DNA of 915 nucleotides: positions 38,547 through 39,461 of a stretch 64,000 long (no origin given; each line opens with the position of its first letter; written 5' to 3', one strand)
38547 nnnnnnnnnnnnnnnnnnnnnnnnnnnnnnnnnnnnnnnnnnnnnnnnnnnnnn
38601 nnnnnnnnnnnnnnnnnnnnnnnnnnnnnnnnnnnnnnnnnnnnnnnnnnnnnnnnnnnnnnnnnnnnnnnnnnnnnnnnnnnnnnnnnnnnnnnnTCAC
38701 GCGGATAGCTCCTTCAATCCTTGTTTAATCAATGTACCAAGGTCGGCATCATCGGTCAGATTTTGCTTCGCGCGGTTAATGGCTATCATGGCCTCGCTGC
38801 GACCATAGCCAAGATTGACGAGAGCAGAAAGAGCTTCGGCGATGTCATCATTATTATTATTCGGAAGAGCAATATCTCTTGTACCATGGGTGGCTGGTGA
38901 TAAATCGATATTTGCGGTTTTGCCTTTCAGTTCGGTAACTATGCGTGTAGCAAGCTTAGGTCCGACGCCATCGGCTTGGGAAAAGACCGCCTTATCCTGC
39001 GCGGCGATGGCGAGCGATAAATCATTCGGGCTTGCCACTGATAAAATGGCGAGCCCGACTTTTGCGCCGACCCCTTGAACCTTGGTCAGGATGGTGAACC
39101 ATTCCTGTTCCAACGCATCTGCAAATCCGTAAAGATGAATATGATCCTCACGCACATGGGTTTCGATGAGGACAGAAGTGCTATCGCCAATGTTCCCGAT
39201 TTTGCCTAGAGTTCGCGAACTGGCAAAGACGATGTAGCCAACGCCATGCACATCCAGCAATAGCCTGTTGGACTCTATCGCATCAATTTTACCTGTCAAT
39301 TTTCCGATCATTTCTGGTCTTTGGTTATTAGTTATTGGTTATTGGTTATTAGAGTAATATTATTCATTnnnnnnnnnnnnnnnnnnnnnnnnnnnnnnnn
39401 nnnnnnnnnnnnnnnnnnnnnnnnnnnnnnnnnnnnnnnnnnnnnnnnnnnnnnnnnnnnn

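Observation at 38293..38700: A GNAT acetyltransferase is translationally spliced into the ruvA-ruvB operon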

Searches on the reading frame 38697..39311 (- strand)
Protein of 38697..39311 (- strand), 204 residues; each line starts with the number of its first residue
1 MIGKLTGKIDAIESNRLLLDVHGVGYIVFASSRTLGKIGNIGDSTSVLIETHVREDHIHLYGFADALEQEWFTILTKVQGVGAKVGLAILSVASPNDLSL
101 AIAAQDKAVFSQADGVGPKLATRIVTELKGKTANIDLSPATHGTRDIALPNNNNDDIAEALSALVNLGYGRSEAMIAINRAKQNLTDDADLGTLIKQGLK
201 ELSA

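Call 6: search_protein_families(library=pfam, proteins=[window:38697-39311:-], max_evalue=0.01)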
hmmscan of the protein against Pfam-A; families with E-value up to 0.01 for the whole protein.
window:38697-39311:- (204 aa): 4 families
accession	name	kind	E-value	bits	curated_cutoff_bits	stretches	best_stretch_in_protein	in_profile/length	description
PF01330.27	RuvA_N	-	6.7e-19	68.2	23.6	1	1-62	1-61/61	RuvA N terminal domain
PF14520.12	HHH_5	-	1.7e-10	41.6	27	1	72-129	1-56/57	Helix-hairpin-helix domain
PF07499.19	RuvA_C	-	3.2e-10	40.8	24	1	157-203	3-47/47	RuvA, C-terminal domain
PF00633.29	HHH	-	0.0029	17.8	24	0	75-91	13-29/30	Helix-hairpin-helix motif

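Call 7: search_protein_families(library=ncbifam, proteins=[window:38697-39311:-], max_evalue=0.01)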
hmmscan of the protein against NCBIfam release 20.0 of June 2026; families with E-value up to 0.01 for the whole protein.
window:38697-39311:- (204 aa): 2 families
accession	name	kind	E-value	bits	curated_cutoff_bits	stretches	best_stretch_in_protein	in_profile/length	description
TIGR00084.2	ruvA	equivalog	3.7e-53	180.2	85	1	1-200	1-202/202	Holliday junction branch migration protein RuvA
NF011194.0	PRK14600.1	equivalog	5e-41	140.5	180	1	1-203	1-187/188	Holliday junction branch migration protein RuvA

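Call 12: find_related_loci(query=window:38697-39311:-, collection=genome_contigs, flank=4000)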
Query window:38697-39311:- (204 aa) in genome_contigs; peptide patterns used: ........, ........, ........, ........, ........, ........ (x = any residue, [..] = any of these).
600 stretches matched a pattern (row limit reached: there are more); 568 encode a relative of the query (tblastn E <= 1e-3); the best 80 are kept; 80 distinct loci.
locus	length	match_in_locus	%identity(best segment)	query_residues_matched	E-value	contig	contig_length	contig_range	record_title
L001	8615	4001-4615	76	1-204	8e-99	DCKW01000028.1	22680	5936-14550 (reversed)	MAG TPA_asm: Micavibrio sp. UBA1664 UBA1664_contig_18197, whole genome shotgun sequence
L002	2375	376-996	77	1-204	2e-102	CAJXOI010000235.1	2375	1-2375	MAG TPA_asm: uncultured Micavibrio sp. isolate SRR4030062_bin.53_MetaBAT_v2.12.1_MAG genome assembly, contig: NODE_11484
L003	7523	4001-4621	58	1-204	2e-72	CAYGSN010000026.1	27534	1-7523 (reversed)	MAG TPA_asm: uncultured Pseudobdellovibrionaceae bacterium isolate ERP117304_co2_60 genome assembly, contig: NODE_1475_l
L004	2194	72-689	58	1-203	1e-72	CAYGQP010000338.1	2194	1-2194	MAG TPA_asm: uncultured Micavibrio sp. isolate ERP117304_co2_57 genome assembly, contig: NODE_31428_length_2194_cov_5.60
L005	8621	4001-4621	57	1-204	3e-70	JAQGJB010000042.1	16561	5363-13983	MAG: Micavibrio sp. isolate RYN_474 scaffold_247399, whole genome shotgun sequence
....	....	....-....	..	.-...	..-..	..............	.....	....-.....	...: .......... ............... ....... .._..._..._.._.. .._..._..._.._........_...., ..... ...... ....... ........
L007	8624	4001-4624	56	1-204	7e-69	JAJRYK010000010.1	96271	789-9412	MAG: Alphaproteobacteria bacterium isolate Dive96_bin3.293 k141_1076345, whole genome shotgun sequence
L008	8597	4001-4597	57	1-202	2e-68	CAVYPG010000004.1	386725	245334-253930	MAG: uncultured Alphaproteobacteria bacterium isolate MFD05513.bin.2.1 genome assembly, contig: contig_26129, whole geno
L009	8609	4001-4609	54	1-204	7e-67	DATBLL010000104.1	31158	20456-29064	MAG TPA_asm: Alphaproteobacteria bacterium isolate SMAG_U3971 k141_467002, whole genome shotgun sequence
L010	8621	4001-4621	54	1-204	2e-67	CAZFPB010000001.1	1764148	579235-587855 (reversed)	MAG TPA_asm: uncultured Pseudobdellovibrionaceae bacterium isolate SRP193066_co1_107 genome assembly, contig: NODE_1_len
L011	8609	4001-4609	55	1-204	6e-67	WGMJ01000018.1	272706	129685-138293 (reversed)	MAG: Alphaproteobacteria bacterium isolate RI_185 c_000000123889, whole genome shotgun sequence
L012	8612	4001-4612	57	1-204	6e-67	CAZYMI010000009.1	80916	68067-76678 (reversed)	MAG TPA_asm: uncultured Pseudobdellovibrionaceae bacterium isolate SRP287051_co2_47 genome assembly, contig: NODE_668_le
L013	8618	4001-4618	56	1-203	5e-67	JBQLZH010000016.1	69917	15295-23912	MAG: Kiloniellales bacterium isolate bin_7 contig_16, whole genome shotgun sequence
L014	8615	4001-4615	56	1-203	5e-67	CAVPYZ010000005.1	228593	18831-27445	MAG: uncultured Alphaproteobacteria bacterium isolate MFD03250.bin.1.142 genome assembly, contig: contig_9159, whole gen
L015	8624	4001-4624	55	1-204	2e-66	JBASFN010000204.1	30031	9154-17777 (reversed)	MAG: Alphaproteobacteria bacterium isolate MFD03500_ilm_asm_bin21 k127_92385, whole genome shotgun sequence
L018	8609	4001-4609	56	1-204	2e-65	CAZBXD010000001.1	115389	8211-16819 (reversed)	MAG TPA_asm: uncultured Bdellovibrionales bacterium isolate SRP141376_co3_387 genome assembly, contig: NODE_260_length_1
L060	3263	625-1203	56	1-202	2e-62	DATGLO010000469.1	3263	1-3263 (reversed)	MAG TPA_asm: Stellaceae bacterium isolate SMAG_U9888 k141_148560, whole genome shotgun sequence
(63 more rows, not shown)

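Call 24: find_homologous_proteins(query=window:38697-39311:-, max_evalue=1e-40)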
Query window:38697-39311:- (204 aa): 7548 proteins with E <= 1e-40 among 8000 candidates; the best 120 are listed.
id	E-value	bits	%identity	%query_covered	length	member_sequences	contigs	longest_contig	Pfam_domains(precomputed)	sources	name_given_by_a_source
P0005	5.0e-124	429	100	100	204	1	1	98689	PF07499.20,PF14520.13,PF01330.28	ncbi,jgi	jgi:Holliday junction DNA helicase RuvA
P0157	1.1e-100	353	84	100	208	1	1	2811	PF07499.20,PF14520.13,PF01330.28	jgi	jgi:Holliday junction DNA helicase RuvA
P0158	3.9e-97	342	80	100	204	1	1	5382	PF07499.20,PF14520.13,PF01330.28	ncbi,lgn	-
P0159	8.8e-97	340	80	100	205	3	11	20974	PF07499.20,PF14520.13,PF01330.28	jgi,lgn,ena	jgi:Holliday junction DNA helicase RuvA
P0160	8.0e-96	337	82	100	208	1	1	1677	PF07499.20,PF14520.13,PF01330.28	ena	-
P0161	6.7e-95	334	80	100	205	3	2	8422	PF07499.20,PF14520.13,PF01330.28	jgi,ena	-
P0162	2.5e-94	332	79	100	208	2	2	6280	PF07499.20,PF14520.13,PF01330.28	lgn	-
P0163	8.7e-94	331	78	100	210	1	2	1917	PF07499.20,PF14520.13,PF01330.28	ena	-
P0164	2.7e-93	329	79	100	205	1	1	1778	PF07499.20,PF14520.13,PF01330.28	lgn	-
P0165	4.8e-93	328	79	100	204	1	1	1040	PF07499.20,PF14520.13,PF01330.28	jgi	-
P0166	1.5e-92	327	79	100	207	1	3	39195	PF07499.20,PF14520.13,PF01330.28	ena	-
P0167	1.6e-92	327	78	100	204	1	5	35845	PF07499.20,PF14520.13,PF01330.28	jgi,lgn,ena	-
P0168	2.4e-92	326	78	100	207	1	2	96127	PF07499.20,PF14520.13,PF01330.28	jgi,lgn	-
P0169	2.7e-92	326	79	100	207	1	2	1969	PF07499.20,PF14520.13,PF01330.28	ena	-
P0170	3.0e-92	326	78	100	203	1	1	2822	PF07499.20,PF14520.13,PF01330.28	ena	-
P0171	3.5e-92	325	80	100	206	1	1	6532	PF07499.20,PF14520.13,PF01330.28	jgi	-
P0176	2.1e-91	323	80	100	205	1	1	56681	PF07499.20,PF14520.13,PF01330.28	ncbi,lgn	-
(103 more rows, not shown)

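Call 29: find_encoding_contigs(protein=P0157, flank=4000, max_places=3)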
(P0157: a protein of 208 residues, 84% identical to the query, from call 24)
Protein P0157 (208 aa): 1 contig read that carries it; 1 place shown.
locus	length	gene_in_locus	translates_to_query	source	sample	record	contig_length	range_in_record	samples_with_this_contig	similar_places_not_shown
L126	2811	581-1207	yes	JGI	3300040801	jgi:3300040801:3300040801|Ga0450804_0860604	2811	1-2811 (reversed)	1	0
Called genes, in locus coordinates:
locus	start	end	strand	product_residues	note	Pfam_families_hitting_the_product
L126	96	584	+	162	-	PF02075:RuvC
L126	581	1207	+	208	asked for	PF01330:RuvA_N, PF14520:HHH_5, PF07499:RuvA_C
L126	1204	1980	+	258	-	PF12146:Hydrolase_4 (weak), PF00561:Abhydrolase_1 (weak)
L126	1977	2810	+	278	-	?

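Call 30: find_encoding_contigs(protein=P0160, flank=4000, max_places=3)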
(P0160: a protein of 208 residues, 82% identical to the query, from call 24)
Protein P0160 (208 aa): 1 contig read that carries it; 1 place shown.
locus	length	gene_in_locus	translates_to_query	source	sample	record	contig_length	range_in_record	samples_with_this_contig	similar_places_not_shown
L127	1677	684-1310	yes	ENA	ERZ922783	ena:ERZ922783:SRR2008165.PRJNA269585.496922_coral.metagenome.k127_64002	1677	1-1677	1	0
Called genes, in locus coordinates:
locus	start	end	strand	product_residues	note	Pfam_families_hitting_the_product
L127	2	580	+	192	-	?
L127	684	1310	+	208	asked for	PF01330:RuvA_N, PF14520:HHH_5, PF07499:RuvA_C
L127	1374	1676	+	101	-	?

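Call 31: find_encoding_contigs(protein=P0158, flank=3500, max_places=2)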
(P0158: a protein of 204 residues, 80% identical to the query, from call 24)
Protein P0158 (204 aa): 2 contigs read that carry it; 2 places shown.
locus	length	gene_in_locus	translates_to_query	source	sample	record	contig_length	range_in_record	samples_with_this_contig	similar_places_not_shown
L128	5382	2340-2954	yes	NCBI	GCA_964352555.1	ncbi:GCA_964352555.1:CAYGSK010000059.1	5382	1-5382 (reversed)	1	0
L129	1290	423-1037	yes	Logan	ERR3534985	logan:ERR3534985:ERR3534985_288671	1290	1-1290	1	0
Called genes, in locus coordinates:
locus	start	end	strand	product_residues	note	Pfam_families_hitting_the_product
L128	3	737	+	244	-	?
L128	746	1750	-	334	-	-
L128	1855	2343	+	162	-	PF02075:RuvC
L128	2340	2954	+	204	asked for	PF01330:RuvA_N, PF14520:HHH_5, PF07499:RuvA_C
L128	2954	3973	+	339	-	PF05496:RuvB_N, PF06068:TIP49 (faint), PF01078:Mg_chelatase (faint), PF13191:AAA_16 (faint), PF00004:AAA, PF07728:AAA_5, PF17864:AAA_lid_4, PF05491:WHD_RuvB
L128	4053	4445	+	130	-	PF13279:4HBT_2, PF03061:4HBT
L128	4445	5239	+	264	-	PF01618:MotA_ExbB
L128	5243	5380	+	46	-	?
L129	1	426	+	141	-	?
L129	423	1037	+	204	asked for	PF01330:RuvA_N, PF14520:HHH_5, PF07499:RuvA_C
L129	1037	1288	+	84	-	?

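Call 32: find_encoding_contigs(protein=P0159, flank=3500, max_places=2)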
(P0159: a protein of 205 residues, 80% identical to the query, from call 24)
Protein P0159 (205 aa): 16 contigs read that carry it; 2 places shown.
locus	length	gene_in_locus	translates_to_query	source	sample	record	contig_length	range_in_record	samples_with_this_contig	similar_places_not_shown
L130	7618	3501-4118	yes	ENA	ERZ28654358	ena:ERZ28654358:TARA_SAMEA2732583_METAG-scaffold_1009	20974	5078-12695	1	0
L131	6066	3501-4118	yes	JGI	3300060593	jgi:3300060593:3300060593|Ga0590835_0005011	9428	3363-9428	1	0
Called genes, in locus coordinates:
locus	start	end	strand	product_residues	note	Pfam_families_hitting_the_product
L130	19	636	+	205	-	PF01812:5-FTHF_cyc-lig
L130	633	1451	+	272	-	PF00149:Metallophos, PF13277:YmdB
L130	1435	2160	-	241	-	PF00072:Response_reg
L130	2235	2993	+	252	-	PF20772:TACO1_YebC_N, PF01709:Transcrip_reg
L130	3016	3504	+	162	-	PF02075:RuvC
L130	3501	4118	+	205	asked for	PF01330:RuvA_N, PF14520:HHH_5, PF07499:RuvA_C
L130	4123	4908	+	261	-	PF12146:Hydrolase_4 (faint), PF00561:Abhydrolase_1 (faint)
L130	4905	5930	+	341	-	PF05496:RuvB_N, PF00004:AAA, PF07728:AAA_5 (faint), PF17864:AAA_lid_4, PF05491:WHD_RuvB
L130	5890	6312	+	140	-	PF01643:Acyl-ACP_TE (weak), PF13279:4HBT_2, PF03061:4HBT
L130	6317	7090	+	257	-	PF01618:MotA_ExbB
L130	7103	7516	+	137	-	PF02472:ExbD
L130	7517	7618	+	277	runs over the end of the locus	-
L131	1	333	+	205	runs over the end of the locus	PF01812:5-FTHF_cyc-lig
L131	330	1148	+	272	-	PF00149:Metallophos, PF13277:YmdB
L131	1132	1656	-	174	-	-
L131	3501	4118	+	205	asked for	PF01330:RuvA_N, PF14520:HHH_5, PF07499:RuvA_C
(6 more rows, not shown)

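Call 33: find_encoding_contigs(protein=P0161, flank=3500, max_places=2)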
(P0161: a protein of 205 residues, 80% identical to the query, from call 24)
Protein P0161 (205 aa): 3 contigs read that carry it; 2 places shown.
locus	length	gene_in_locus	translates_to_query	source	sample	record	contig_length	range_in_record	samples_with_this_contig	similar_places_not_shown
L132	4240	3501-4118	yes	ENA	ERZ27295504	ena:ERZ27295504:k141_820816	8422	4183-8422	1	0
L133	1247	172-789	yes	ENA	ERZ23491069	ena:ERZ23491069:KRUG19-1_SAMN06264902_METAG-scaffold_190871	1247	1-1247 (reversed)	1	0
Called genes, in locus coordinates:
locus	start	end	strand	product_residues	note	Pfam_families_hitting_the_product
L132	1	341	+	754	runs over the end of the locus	PF00390:malic, PF03949:Malic_M, PF01515:PTA_PTB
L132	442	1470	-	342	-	PF00890:FAD_binding_2 (faint), PF01134:GIDA (faint), PF01266:DAO (faint), PF07992:Pyr_redox_2, PF13738:Pyr_redox_3, PF00070:Pyr_redox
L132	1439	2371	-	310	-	PF06258:Mito_fiss_Elm1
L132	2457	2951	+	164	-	PF13404:HTH_AsnC-type, PF13412:HTH_24, PF01037:AsnC_trans_reg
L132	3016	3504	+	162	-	PF02075:RuvC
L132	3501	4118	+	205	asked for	PF01330:RuvA_N, PF14520:HHH_5, PF07499:RuvA_C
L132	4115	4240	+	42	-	?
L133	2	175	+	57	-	?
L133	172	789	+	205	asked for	PF01330:RuvA_N, PF14520:HHH_5, PF07499:RuvA_C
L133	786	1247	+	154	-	?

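Call 34: find_encoding_contigs(protein=P0176, flank=3500, max_places=2)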
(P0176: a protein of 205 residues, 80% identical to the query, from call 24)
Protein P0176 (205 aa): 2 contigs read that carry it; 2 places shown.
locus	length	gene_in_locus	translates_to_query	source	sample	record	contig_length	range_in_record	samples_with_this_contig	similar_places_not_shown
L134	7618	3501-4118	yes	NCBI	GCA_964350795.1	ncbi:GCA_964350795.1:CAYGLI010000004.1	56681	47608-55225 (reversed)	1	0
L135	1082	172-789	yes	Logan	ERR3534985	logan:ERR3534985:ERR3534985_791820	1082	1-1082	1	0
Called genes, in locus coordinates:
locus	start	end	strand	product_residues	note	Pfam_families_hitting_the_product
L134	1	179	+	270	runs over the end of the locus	PF00149:Metallophos, PF13277:YmdB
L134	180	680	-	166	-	PF00072:Response_reg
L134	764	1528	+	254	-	PF20772:TACO1_YebC_N, PF01709:Transcrip_reg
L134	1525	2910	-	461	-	-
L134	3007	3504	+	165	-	PF02075:RuvC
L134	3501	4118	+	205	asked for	PF01330:RuvA_N, PF14520:HHH_5, PF07499:RuvA_C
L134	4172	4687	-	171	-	PF02559:CarD_TRCF_RID, PF21095:CarD_C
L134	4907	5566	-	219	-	PF19630:DUF6134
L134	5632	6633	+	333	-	PF00892:EamA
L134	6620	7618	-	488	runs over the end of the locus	PF01435:Peptidase_M48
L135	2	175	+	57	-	?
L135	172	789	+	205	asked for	PF01330:RuvA_N, PF14520:HHH_5, PF07499:RuvA_C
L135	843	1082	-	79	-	?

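Call 42: search_protein_families(library=padloc, proteins=[L002:1008-1787:+, L014:4645-5310:+], max_evalue=0.1)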
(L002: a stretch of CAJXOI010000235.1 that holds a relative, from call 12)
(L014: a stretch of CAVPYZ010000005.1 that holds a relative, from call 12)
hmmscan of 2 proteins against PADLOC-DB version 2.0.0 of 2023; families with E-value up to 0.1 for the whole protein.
L002:1008-1787:+ (259 aa): 0 families

L014:4645-5310:+ (221 aa): 0 families

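Call 43: search_protein_families(library=pfam, proteins=[L002:1008-1787:+, L126:1204-1980:+, L014:4645-5310:+], max_evalue=0.1)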
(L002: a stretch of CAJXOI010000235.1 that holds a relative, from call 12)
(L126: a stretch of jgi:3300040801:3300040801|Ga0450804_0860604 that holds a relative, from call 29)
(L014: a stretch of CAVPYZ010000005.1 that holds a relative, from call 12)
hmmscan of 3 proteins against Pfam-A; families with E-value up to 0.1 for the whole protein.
L002:1008-1787:+ (259 aa): 3 families
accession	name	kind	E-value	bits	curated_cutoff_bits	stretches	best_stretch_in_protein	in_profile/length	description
PF12146.15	Hydrolase_4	-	3.2e-10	40.1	27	1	67-167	3-109/239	Serine aminopeptidase, S33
PF00561.26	Abhydrolase_1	-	5.1e-09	36.6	25.8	2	71-167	3-102/245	alpha/beta hydrolase fold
PF12697.13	Abhydrolase_6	-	0.00016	22.8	26.3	1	72-169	2-97/217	Alpha/beta hydrolase family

L126:1204-1980:+ (258 aa): 3 families
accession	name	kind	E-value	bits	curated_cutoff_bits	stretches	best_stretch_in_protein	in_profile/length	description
PF00561.26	Abhydrolase_1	-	2e-10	41.2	25.8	1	68-159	2-95/245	alpha/beta hydrolase fold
PF12146.15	Hydrolase_4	-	6.5e-10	39.2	27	1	67-165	5-108/239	Serine aminopeptidase, S33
PF00326.27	Peptidase_S9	-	0.019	14.9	22.6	1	108-250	39-195/213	Prolyl oligopeptidase family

L014:4645-5310:+ (221 aa): 1 family
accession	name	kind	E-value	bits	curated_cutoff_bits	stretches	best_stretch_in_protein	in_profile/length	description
PF01810.24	LysE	-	1.2e-25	90.5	25.6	1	16-207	3-192/193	LysE type translocator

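Call 59: find_encoding_contigs(protein=P0171, flank=3000, max_places=1)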
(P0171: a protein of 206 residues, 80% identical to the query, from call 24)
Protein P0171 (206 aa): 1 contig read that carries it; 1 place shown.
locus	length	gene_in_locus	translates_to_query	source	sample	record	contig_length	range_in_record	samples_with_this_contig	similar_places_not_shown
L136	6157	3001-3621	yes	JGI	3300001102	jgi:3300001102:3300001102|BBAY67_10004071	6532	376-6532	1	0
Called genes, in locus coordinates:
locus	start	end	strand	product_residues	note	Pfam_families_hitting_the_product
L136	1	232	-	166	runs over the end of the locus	PF00072:Response_reg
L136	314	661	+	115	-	PF20772:TACO1_YebC_N, PF01709:Transcrip_reg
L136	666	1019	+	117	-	PF01709:Transcrip_reg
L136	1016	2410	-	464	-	-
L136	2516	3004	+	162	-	PF02075:RuvC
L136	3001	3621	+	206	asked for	PF01330:RuvA_N, PF14520:HHH_5, PF07499:RuvA_C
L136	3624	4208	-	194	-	-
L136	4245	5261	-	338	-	PF01018:GTP1_OBG, PF01926:MMR_HSR1, PF02421:FeoB_N (weak)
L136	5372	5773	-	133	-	-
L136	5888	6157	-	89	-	?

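Call 60: find_encoding_contigs(protein=P0166, flank=3000, max_places=1)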
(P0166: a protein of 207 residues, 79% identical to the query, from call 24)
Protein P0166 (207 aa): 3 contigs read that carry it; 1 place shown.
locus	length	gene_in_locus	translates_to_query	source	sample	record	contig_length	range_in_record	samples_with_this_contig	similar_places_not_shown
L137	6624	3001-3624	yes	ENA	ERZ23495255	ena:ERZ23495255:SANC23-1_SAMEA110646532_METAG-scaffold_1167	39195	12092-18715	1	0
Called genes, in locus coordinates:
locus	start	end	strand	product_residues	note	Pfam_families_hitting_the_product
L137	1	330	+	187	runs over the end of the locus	PF01812:5-FTHF_cyc-lig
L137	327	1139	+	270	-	PF00149:Metallophos, PF13277:YmdB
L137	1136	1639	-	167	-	PF00072:Response_reg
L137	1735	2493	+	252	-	PF20772:TACO1_YebC_N, PF01709:Transcrip_reg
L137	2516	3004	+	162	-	PF02075:RuvC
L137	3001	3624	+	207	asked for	PF01330:RuvA_N, PF14520:HHH_5, PF07499:RuvA_C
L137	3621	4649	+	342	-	PF06068:TIP49 (faint), PF05496:RuvB_N, PF01078:Mg_chelatase (faint), PF13191:AAA_16 (faint), PF00004:AAA, PF07728:AAA_5 (faint), PF17864:AAA_lid_4, PF05491:WHD_RuvB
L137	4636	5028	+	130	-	PF13279:4HBT_2, PF03061:4HBT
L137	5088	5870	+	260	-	PF01618:MotA_ExbB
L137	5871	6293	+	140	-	PF02472:ExbD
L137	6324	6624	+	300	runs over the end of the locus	-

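Call 61: find_encoding_contigs(protein=P0168, flank=3000, max_places=1)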
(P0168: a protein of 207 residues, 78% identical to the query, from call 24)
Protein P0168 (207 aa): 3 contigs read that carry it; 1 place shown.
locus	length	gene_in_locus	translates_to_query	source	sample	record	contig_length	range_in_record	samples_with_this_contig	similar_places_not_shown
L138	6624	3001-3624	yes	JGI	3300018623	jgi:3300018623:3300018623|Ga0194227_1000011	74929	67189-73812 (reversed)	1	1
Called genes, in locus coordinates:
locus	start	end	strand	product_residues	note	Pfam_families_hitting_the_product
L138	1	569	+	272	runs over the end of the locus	PF00149:Metallophos, PF13277:YmdB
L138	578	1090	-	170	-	PF00072:Response_reg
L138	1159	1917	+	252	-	PF20772:TACO1_YebC_N, PF01709:Transcrip_reg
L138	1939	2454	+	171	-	PF02075:RuvC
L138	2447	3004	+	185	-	PF00583:Acetyltransf_1, PF13673:Acetyltransf_10, PF13508:Acetyltransf_7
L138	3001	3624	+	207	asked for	PF01330:RuvA_N, PF14520:HHH_5, PF07499:RuvA_C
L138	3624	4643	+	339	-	PF05496:RuvB_N, PF06068:TIP49 (faint), PF01078:Mg_chelatase (faint), PF00004:AAA, PF07726:AAA_3 (faint), PF07728:AAA_5, PF17864:AAA_lid_4, PF05491:WHD_RuvB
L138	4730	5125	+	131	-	PF13279:4HBT_2, PF03061:4HBT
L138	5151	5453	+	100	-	-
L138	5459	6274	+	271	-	PF01618:MotA_ExbB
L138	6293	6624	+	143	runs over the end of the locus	PF02472:ExbD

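Call 63: search_protein_families(library=ncbifam, proteins=[L138:2447-3004:+], max_evalue=0.01)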
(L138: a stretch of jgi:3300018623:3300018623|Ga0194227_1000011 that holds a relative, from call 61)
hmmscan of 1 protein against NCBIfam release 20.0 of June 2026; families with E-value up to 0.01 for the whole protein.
L138:2447-3004:+ (185 aa): 15 families
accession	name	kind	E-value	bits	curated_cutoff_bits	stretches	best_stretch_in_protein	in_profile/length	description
NF007338.0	PRK09831.1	equivalog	4.7e-13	49.5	146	1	18-175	3-147/150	GNAT family N-acetyltransferase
TIGR01575.1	rimI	equivalog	8.2e-08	32.5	86.4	1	64-155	22-116/132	ribosomal protein S18-alanine N-acetyltransferase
NF007807.0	PRK10514.1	equivalog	1.4e-05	25.1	134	1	21-158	5-129/147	acetyltransferase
NF040503.1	resist_ArsN1a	equivalog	2.7e-05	24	170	1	60-133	32-113/159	arsinothricin resistance N-acetyltransferase ArsN1 family A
NF007853.0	PRK10562.1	equivalog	6e-05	23.3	125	1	77-157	49-126/146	N-acetyltransferase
NF000507.1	AAC_6p_Ie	exception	0.00016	21.7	450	1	106-180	104-183/201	aminoglycoside N-acetyltransferase AAC(6')-Ie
NF040501.1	resist_ArsN2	equivalog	0.00061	19.4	125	1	80-155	28-105/133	arsenic resistance N-acetyltransferase ArsN2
NF002959.0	PRK03624.1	equivalog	0.00097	18.9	124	1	65-153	40-131/147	GNAT family acetyltransferase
NF033693.0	AAC_6p_Ie_fam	exception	0.0011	19.2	340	1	107-173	105-176/179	AAC(6')-Ie family aminoglycoside N-acetyltransferase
TIGR02406.1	ectoine_EctA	equivalog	0.0016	18.5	120.6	1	78-136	41-105/157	diaminobutyrate acetyltransferase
NF005840.0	PRK07757.1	equivalog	0.0025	17.7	154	1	79-156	45-123/153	N-acetyltransferase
NF033078.2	AAC_6p_Ia_fam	equivalog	0.0026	17.6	265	0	42-132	19-110/181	AAC(6')-Ia family aminoglycoside 6'-N-acetyltransferase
NF053587.1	SpmdActasePaiA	equivalog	0.0041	16.9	250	1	102-167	95-161/172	spermidine/spermine N(1)-acetyltransferase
NF041158.1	Spm_actase_Thplmales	equivalog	0.0042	17.4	225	1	19-120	2-108/115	spermidine N(1)-acetyltransferase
NF000165.3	AAC_6p_Entco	exception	0.0059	16.5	300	0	63-128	35-101/178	aminoglycoside N-acetyltransferase AAC(6')-Ii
